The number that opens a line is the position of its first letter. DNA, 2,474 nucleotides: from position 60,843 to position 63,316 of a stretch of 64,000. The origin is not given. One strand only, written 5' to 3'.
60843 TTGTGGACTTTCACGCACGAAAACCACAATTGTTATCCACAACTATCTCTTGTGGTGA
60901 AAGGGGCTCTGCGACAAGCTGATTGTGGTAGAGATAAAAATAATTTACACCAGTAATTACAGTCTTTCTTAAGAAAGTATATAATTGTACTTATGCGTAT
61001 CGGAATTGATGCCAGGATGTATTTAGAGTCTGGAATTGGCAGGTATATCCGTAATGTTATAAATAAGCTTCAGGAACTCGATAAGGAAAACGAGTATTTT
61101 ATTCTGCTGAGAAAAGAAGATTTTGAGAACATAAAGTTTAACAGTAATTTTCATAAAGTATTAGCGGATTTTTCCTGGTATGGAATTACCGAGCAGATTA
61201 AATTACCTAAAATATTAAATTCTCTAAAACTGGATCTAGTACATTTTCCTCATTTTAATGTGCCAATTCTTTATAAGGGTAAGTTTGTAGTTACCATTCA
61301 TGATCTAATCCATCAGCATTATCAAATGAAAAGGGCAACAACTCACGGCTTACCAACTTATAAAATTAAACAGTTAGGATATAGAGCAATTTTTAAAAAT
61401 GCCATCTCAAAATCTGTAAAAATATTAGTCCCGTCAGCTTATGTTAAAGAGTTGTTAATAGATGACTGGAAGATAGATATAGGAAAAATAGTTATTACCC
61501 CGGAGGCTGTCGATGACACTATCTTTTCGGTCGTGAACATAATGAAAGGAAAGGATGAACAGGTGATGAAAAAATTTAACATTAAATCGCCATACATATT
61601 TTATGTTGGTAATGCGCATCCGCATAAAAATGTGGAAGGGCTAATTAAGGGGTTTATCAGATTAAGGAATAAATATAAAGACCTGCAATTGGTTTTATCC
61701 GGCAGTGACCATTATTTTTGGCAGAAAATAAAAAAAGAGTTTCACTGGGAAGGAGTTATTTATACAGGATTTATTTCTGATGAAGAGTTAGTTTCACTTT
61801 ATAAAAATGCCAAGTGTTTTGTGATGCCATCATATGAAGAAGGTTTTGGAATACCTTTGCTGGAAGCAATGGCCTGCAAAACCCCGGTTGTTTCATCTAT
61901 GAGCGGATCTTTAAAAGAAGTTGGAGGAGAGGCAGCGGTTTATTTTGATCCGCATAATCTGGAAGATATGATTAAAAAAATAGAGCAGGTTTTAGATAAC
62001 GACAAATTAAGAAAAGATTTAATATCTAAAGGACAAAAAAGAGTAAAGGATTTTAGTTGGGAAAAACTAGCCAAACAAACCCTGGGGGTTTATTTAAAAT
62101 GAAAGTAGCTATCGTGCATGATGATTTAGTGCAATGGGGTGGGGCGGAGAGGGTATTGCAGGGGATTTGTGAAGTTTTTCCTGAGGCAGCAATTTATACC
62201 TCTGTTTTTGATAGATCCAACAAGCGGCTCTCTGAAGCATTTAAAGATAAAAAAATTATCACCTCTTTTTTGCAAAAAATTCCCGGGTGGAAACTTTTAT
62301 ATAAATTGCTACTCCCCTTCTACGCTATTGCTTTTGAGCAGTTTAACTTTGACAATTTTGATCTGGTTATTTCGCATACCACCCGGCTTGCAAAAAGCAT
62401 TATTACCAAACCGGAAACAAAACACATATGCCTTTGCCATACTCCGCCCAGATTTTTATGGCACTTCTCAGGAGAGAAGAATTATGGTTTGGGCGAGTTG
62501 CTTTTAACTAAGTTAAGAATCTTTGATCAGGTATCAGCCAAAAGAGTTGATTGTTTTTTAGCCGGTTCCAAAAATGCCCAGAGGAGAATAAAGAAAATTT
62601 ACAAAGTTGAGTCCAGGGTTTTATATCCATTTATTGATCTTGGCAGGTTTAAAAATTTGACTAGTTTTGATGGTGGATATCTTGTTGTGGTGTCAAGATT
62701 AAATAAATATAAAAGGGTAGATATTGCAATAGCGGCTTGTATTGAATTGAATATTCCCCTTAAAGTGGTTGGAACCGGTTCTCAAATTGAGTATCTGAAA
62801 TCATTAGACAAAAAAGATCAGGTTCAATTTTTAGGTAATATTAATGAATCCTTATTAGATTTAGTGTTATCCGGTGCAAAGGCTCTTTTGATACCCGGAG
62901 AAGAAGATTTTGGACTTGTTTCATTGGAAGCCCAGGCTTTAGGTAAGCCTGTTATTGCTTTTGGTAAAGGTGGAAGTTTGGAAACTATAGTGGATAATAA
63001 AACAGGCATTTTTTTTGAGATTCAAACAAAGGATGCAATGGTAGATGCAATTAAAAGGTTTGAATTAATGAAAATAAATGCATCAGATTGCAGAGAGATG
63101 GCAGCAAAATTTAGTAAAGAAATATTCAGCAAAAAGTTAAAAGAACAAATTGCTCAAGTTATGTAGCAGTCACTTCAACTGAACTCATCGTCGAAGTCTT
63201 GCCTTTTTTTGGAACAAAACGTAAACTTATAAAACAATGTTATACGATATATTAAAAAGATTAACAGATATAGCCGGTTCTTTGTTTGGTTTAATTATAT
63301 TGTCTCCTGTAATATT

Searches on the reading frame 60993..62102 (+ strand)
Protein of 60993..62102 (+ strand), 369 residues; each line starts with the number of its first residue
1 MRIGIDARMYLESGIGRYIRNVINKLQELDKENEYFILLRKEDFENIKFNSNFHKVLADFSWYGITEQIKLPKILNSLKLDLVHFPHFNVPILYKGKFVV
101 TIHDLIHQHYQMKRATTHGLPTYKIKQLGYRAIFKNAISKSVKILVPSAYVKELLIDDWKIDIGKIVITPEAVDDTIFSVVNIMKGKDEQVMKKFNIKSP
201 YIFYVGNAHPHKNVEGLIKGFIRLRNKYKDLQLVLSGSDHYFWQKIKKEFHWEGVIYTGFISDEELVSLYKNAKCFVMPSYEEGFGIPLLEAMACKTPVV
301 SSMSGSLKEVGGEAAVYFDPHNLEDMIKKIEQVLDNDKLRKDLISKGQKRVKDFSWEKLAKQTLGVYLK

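Call 10: search_protein_families(library=pfam, proteins=[window:60993-62102:+], max_evalue=0.01)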
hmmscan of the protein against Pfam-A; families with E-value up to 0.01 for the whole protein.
window:60993-62102:+ (369 aa): 6 families
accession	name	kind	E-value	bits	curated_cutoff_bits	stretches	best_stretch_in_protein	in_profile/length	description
PF00534.26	Glycos_transf_1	-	5.1e-38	130.8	26.4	1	194-350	8-172/172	Glycosyl transferases group 1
PF13692.12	Glyco_trans_1_4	-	5.7e-28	98.4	27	1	200-336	2-142/142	Glycosyl transferases group 1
PF13524.12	Glyco_trans_1_2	-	7.4e-13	49.1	25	1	227-364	12-143/144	Glycosyl transferase-like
PF13439.12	Glyco_transf_4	-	6.9e-11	42.9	28.5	1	14-175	3-168/170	Glycosyltransferase Family 4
PF20706.3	GT4-conflict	-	4.2e-08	33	26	1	263-361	272-383/385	Family 4 Glycosyltransferase in conflict systems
PF00982.27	Glyco_transf_20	-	0.0032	16.7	32.5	1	252-350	350-454/473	Glycosyltransferase family 20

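Call 11: search_protein_families(library=ncbifam, proteins=[window:60993-62102:+], max_evalue=0.01)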
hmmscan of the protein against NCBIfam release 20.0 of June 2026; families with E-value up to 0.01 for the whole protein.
window:60993-62102:+ (369 aa): 35 families (the best 25 are shown)
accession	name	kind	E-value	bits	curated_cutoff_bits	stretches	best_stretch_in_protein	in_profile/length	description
TIGR04047.1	MSMEG_0565_glyc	hypoth_equivalog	9.2e-32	110.5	259.85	1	116-367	116-371/373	MSMEG_0565 family glycosyltransferase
TIGR02149.1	glgA_Coryne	subfamily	5.1e-25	88.4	302.4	1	92-368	103-388/391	glycogen synthase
TIGR04157.1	glyco_rSAM_CFB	subfamily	4.6e-22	78.6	400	1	135-313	164-341/406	TIGR04157 family glycosyltransferase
TIGR03999.1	thiol_BshA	equivalog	1.2e-21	77.1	273.7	1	57-367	62-370/375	N-acetyl-alpha-D-glucosaminyl L-malate synthase BshA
NF038295.1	EPS_HpsP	equivalog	4.2e-21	75.4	550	1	186-367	192-384/388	hormogonium polysaccharide biosynthesis glycosyltransferase HpsP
TIGR03449.1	mycothiol_MshA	equivalog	1.5e-18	66.9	462.5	1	143-367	167-400/406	D-inositol-3-phosphate glycosyltransferase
NF053513.1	Gtran_IagA_BgsA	equivalog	4.3e-17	62.1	460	1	135-367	100-328/333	LTA glycolipid anchor biosynthesis glycosyltransferase, IagA/BgsA family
NF012028.0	PRK15484.1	subfamily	6.6e-17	61.7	618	1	114-362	113-370/380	lipopolysaccharide N-acetylglucosaminyltransferase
NF041876.1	EPS_EpsE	equivalog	1.7e-16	60.4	400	1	201-359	216-385/389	exopolysaccharide biosynthesis GT4 family glycosyltransferase EpsE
NF050063.1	ProtGlycPglJ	equivalog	3.6e-16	59.3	500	1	130-364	134-360/363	N-acetylgalactosamine-N,N'-diacetylbacillosaminyl-diphospho-undecaprenol 4-alpha-N-acetylgalactosaminyltransferase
NF053787.1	GlcN_PG_synth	equivalog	5.5e-16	58.4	480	1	142-367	145-356/361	N-acetylglucosaminyl phosphatidylglycerol synthase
TIGR03088.1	stp2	hypoth_equivalog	1.6e-15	57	409.05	1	69-367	71-370/374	TIGR03088 family PEP-CTERM/XrtA system glycosyltransferase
NF038298.1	EPS_HpsO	equivalog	8.6e-15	54.4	575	1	189-367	189-384/388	hormogonium polysaccharide biosynthesis glycosyltransferase HpsO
NF047684.1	TeichurnBiosyTuaC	equivalog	5.2e-14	52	550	1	131-362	155-381/391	teichuronic acid biosynthesis protein TuaC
NF049987.1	DaglGlyslTfaseDgs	equivalog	5.6e-14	51.8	500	1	79-367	43-324/332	processive diacylglycerol alpha-glucosyltransferase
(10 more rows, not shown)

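Call 22: find_related_loci(query=window:60993-62102:+, collection=genome_contigs, flank=6000)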
Query window:60993-62102:+ (369 aa) in genome_contigs; peptide patterns used: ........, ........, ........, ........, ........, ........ (x = any residue, [..] = any of these).
166 stretches matched a pattern; 75 encode a relative of the query (tblastn E <= 1e-3); 75 distinct loci.
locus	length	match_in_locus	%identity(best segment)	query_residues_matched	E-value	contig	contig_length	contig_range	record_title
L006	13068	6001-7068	63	1-367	2e-156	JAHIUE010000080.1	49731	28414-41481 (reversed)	MAG: Patescibacteria group bacterium isolate MM_PC_MetaG.mb.24 MM_PC_MetaG.mb.24_k141_1465126, whole genome shotgun sequ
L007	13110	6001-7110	62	1-369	5e-155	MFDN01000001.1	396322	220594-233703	MAG: Candidatus Daviesbacteria bacterium RIFCSPLOWO2_01_FULL_39_23 rifcsplowo2_01_scaffold_1, whole genome shotgun seque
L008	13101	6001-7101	62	1-369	2e-153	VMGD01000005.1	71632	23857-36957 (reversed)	MAG: Microgenomates group bacterium Gr01-1014_7 G01um10147_scaffold_112, whole genome shotgun sequence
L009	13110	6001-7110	58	1-369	2e-145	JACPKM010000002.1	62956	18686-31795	MAG: Candidatus Daviesbacteria bacterium isolate NC_groundwater_494_Ag_S-0.1um_37_28 S35_SO-1_scaffold_42307, whole geno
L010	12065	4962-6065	57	1-367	1e-140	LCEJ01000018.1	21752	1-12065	MAG: Candidatus Daviesbacteria bacterium GW2011_GWA2_42_7 UV41_C0018, whole genome shotgun sequence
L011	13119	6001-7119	41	2-367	2e-80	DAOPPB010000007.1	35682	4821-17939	MAG TPA_asm: bacterium isolate AMR_MDS_1559 NODE_1583_length_35682_cov_7.948522, whole genome shotgun sequence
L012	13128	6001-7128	34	1-367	9e-63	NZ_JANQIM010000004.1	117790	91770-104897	MAG: Winogradskyella sp. isolate PL24a_bin.55 k99_2655838, whole genome shotgun sequence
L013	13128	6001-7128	34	1-367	1e-58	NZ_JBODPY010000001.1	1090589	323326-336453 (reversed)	Winogradskyella poriferorum strain KPT8_1 NODE_1_length_1090589_cov_230.001416, whole genome shotgun sequence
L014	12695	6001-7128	33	1-367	2e-58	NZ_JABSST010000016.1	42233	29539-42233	MAG: Winogradskyella sp. isolate DT_119 DT-Winogradskyella-1_scaffold_16, whole genome shotgun sequence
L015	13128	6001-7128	33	1-367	9e-58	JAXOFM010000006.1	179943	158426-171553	Flavobacteriaceae sp. LMIT009 NODE_6_length_179943_cov_166.443074, whole genome shotgun sequence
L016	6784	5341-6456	36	1-367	2e-57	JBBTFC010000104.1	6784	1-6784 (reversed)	MAG: Deltaproteobacteria bacterium isolate H14-bin053_1 H14_bin053_1_000000000104, whole genome shotgun sequence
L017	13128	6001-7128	33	1-367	3e-51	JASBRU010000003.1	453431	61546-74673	MAG: Flavobacteriales bacterium isolate BWSM_116 k141_27018, whole genome shotgun sequence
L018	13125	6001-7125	30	1-367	1e-50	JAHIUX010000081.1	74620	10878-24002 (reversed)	MAG: Bacteroidetes bacterium isolate MM_PC_MetaG.mb.41 MM_PC_MetaG.mb.41_k141_1853151, whole genome shotgun sequence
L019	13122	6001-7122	31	1-367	2e-50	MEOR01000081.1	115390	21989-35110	MAG: Bacteroidetes bacterium GWF2_49_14 gwf2_scaffold_318, whole genome shotgun sequence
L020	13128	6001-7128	31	1-367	1e-49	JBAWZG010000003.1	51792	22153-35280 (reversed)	MAG: Bacteroidia bacterium isolate ELA109 MAG109_3, whole genome shotgun sequence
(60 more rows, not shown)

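Call 108: find_homologous_proteins(query=window:60993-62102:+, max_evalue=1e-120)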
Query window:60993-62102:+ (369 aa): 719 proteins with E <= 1e-120 among 8000 candidates; the best 120 are listed.
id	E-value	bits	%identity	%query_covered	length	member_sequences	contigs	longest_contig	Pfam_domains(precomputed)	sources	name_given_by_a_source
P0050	1.7e-245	832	100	100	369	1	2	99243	PF00534.27,PF13524.13,PF13439.13,PF20706.4,PF13692.13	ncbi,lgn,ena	-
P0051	2.1e-174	598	70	100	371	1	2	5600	PF00534.27,PF13524.13,PF13439.13,PF20706.4,PF13692.13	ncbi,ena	-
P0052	7.3e-174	596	71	99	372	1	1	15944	PF00534.27,PF13524.13,PF13439.13,PF20706.4,PF13692.13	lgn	-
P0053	3.2e-171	587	70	100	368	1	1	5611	PF00534.27,PF13524.13,PF13439.13,PF20706.4,PF13692.13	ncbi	-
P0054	3.4e-167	574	69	100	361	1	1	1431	PF00534.27,PF13524.13,PF13439.13,PF20706.4,PF13692.13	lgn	-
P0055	5.1e-167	574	69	99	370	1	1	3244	PF00534.27,PF13524.13,PF13439.13,PF20706.4,PF13692.13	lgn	-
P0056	5.8e-167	573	68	99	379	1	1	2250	PF00534.27,PF13524.13,PF13439.13,PF20706.4,PF13692.13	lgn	-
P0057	7.3e-167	573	69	99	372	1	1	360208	PF00534.27,PF13524.13,PF13439.13,PF20706.4,PF13692.13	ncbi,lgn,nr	ncbi:MAG: glycosyltransferase family 1 protein [Candidatus Daviesbacteria bacterium]|nr:glycosyltran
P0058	1.5e-166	572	67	99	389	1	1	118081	PF00534.27,PF13524.13,PF13439.13,PF20706.4,PF13692.13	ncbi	-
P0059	4.0e-166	571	67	99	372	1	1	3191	PF00534.27,PF13524.13,PF13439.13,PF20706.4,PF13692.13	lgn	-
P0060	1.1e-165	569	68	99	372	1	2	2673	PF00534.27,PF13524.13,PF13439.13,PF20706.4,PF13692.13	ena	-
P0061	1.7e-165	569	69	100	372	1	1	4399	PF00534.27,PF13524.13,PF13439.13,PF20706.4,PF13692.13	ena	-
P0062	4.6e-165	567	68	99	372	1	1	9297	PF00534.27,PF13524.13,PF13439.13,PF20706.4,PF13692.13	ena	-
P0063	7.7e-165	566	68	99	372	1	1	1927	PF00534.27,PF13524.13,PF13439.13,PF13692.13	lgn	-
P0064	8.6e-165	566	68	99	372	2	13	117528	PF00534.27,PF13524.13,PF13439.13,PF20706.4,PF13692.13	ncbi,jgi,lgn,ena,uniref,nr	ncbi:hypothetical protein A3B45_00145 [Candidatus Daviesbacteria bacterium RIFCSPLOWO2_01_FULL_39_12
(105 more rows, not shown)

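Call 109: find_encoding_contigs(protein=P0052, flank=3000, max_places=2)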
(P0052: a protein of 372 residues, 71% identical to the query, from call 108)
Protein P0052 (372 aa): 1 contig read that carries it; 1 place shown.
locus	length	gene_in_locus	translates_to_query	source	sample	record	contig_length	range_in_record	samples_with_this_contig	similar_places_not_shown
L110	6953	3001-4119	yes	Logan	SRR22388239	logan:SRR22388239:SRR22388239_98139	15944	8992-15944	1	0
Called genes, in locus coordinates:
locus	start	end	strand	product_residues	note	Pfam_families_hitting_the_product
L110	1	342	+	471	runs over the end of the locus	PF04932:Wzy_C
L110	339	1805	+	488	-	PF13231:PMT_2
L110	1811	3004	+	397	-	PF13439:Glyco_transf_4, PF00534:Glycos_transf_1, PF13692:Glyco_trans_1_4, PF13524:Glyco_trans_1_2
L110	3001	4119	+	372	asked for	PF13439:Glyco_transf_4, PF00534:Glycos_transf_1, PF13692:Glyco_trans_1_4, PF20706:GT4-conflict, PF13524:Glyco_trans_1_2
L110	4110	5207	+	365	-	PF00534:Glycos_transf_1, PF13692:Glyco_trans_1_4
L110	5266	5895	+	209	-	PF02397:Bac_transf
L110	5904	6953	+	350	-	?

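Call 110: find_encoding_contigs(protein=P0051, flank=3000, max_places=2)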
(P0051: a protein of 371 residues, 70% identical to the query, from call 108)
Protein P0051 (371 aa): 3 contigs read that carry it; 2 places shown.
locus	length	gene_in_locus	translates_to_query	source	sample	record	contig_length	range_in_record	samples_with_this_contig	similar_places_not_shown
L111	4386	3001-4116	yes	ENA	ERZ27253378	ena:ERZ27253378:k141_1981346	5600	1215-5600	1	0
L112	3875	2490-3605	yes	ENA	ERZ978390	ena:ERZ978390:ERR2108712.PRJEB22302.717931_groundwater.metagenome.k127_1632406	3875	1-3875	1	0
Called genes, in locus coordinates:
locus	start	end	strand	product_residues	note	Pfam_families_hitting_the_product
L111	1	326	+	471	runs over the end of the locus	PF04932:Wzy_C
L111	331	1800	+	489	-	PF13231:PMT_2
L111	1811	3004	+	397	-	PF13439:Glyco_transf_4, PF00534:Glycos_transf_1, PF13692:Glyco_trans_1_4, PF13524:Glyco_trans_1_2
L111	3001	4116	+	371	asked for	PF13439:Glyco_transf_4, PF20706:GT4-conflict (weak), PF00534:Glycos_transf_1, PF13692:Glyco_trans_1_4, PF13524:Glyco_trans_1_2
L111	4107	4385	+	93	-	?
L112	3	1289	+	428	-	?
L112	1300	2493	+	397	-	PF13439:Glyco_transf_4, PF00534:Glycos_transf_1, PF13692:Glyco_trans_1_4, PF13524:Glyco_trans_1_2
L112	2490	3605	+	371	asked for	PF13439:Glyco_transf_4, PF20706:GT4-conflict (weak), PF00534:Glycos_transf_1, PF13692:Glyco_trans_1_4, PF13524:Glyco_trans_1_2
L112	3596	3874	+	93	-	?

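Call 111: find_encoding_contigs(protein=P0053, flank=3000, max_places=2)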
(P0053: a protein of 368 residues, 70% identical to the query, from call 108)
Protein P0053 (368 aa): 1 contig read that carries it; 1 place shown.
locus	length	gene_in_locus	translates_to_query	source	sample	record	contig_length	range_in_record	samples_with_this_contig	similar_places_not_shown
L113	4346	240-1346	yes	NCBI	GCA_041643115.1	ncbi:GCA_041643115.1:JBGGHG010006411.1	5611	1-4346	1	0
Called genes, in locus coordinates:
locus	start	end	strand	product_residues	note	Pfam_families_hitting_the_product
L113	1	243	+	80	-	?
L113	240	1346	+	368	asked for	PF13439:Glyco_transf_4, PF20706:GT4-conflict (weak), PF00534:Glycos_transf_1, PF13692:Glyco_trans_1_4, PF13524:Glyco_trans_1_2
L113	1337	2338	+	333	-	PF13439:Glyco_transf_4 (weak), PF13692:Glyco_trans_1_4, PF00534:Glycos_transf_1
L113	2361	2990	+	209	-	PF02397:Bac_transf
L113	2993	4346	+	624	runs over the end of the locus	PF13196:DUF4012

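Call 112: find_encoding_contigs(protein=P0050, flank=10000, max_places=3)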
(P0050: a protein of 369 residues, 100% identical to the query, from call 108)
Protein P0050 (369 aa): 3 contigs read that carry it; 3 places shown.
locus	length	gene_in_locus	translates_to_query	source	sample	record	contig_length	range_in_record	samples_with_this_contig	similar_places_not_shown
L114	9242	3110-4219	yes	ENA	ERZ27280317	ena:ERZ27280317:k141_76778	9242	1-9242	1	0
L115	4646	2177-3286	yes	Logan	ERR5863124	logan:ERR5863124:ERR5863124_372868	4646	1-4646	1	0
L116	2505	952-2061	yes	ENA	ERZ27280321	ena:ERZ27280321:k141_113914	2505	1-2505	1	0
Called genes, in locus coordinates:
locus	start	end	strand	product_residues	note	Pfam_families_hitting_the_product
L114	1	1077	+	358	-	?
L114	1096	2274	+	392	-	PF13439:Glyco_transf_4, PF00534:Glycos_transf_1, PF13692:Glyco_trans_1_4, PF13524:Glyco_trans_1_2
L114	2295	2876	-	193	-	-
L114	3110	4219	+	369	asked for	PF13439:Glyco_transf_4, PF20706:GT4-conflict, PF00534:Glycos_transf_1, PF13692:Glyco_trans_1_4, PF13524:Glyco_trans_1_2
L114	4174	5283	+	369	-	PF13439:Glyco_transf_4, PF00534:Glycos_transf_1, PF13692:Glyco_trans_1_4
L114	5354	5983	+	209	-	PF02397:Bac_transf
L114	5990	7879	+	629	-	PF13196:DUF4012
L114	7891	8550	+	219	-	PF11967:RecO_N, PF02565:RecO_C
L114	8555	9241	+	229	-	?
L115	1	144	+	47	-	?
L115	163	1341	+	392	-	PF13439:Glyco_transf_4, PF00534:Glycos_transf_1, PF13692:Glyco_trans_1_4, PF13524:Glyco_trans_1_2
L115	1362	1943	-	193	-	-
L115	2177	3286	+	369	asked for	PF13439:Glyco_transf_4, PF20706:GT4-conflict, PF00534:Glycos_transf_1, PF13692:Glyco_trans_1_4, PF13524:Glyco_trans_1_2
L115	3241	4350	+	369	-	PF13439:Glyco_transf_4, PF00534:Glycos_transf_1, PF13692:Glyco_trans_1_4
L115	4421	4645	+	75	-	?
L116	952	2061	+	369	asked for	PF13439:Glyco_transf_4, PF20706:GT4-conflict, PF00534:Glycos_transf_1, PF13692:Glyco_trans_1_4, PF13524:Glyco_trans_1_2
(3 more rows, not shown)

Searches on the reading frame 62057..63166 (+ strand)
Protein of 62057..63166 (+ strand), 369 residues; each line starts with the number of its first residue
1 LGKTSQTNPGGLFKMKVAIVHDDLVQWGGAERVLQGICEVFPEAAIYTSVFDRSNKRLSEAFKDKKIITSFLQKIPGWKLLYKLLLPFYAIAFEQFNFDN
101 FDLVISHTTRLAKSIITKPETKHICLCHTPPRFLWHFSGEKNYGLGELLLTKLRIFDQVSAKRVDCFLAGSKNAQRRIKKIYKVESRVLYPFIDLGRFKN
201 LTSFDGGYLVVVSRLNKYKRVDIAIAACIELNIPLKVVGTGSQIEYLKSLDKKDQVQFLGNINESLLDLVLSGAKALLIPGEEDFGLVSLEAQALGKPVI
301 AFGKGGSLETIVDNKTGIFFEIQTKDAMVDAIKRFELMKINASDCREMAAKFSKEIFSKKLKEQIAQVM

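Call 10: search_protein_families(library=pfam, proteins=[window:62057-63166:+], max_evalue=0.01)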
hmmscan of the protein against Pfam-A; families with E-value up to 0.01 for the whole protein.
window:62057-63166:+ (369 aa): 3 families
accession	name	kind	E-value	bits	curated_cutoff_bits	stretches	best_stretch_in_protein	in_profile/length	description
PF00534.26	Glycos_transf_1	-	4.7e-24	85.3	26.4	1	204-351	13-171/172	Glycosyl transferases group 1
PF13692.12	Glyco_trans_1_4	-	8.9e-18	65.4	27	1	208-334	3-138/142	Glycosyl transferases group 1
PF13439.12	Glyco_transf_4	-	1.1e-08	35.8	28.5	1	27-197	1-170/170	Glycosyltransferase Family 4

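Call 11: search_protein_families(library=ncbifam, proteins=[window:62057-63166:+], max_evalue=0.01)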
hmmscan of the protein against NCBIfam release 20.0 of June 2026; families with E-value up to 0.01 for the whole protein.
window:62057-63166:+ (369 aa): 24 families
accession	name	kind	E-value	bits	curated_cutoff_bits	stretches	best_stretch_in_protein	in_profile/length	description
TIGR03999.1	thiol_BshA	equivalog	6.3e-12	45.1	273.7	1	205-351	198-348/375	N-acetyl-alpha-D-glucosaminyl L-malate synthase BshA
TIGR02095.1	glgA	subfamily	2.4e-11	43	328.45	1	208-351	296-455/477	glycogen/starch synthase, ADP-glucose type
NF053787.1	GlcN_PG_synth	equivalog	1.4e-09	37.3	480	1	209-340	200-328/361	N-acetylglucosaminyl phosphatidylglycerol synthase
TIGR03449.1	mycothiol_MshA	equivalog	2.5e-09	36.5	462.5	1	247-358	277-393/406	D-inositol-3-phosphate glycosyltransferase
NF041010.1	glycosy_Agl16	equivalog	8.7e-09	34.7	575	1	205-342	180-322/352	glycosylation protein Agl16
NF041876.1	EPS_EpsE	equivalog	2.3e-08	33.7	400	1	247-343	269-366/389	exopolysaccharide biosynthesis GT4 family glycosyltransferase EpsE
NF001901.0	PRK00654.1-5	equivalog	8.2e-08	31.2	649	1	201-353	311-476/502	glycogen synthase GlgA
NF012028.0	PRK15484.1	subfamily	5e-07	29.2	618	1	258-367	261-369/380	lipopolysaccharide N-acetylglucosaminyltransferase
NF038255.1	exopoly_VpsD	equivalog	6.8e-07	28.5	300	1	177-355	175-366/381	VpsD family glycosyltransferase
NF050063.1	ProtGlycPglJ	equivalog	7.2e-07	28.7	500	1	161-335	142-329/363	N-acetylgalactosamine-N,N'-diacetylbacillosaminyl-diphospho-undecaprenol 4-alpha-N-acetylgalactosaminyltransferase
NF046085.1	XrtY_assoc_Gly1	equivalog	8.7e-07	28.1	400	1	174-361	171-373/387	XrtY-associated glycosyltransferase XYAG1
TIGR04047.1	MSMEG_0565_glyc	hypoth_equivalog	1e-06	28.1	259.85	1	255-336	258-339/373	MSMEG_0565 family glycosyltransferase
TIGR04063.1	stp3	hypoth_equivalog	2.8e-06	26.5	442.05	1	236-355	248-377/397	TIGR04063 family PEP-CTERM/XrtA system glycosyltransferase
TIGR02149.1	glgA_Coryne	subfamily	5.8e-06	25.7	302.4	1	263-328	273-339/391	glycogen synthase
NF047880.1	glyco_SdgA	exception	6.8e-06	24.9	800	1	207-361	316-483/488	serine-aspartate repeat adhesin O-glycosyltransferase SdgA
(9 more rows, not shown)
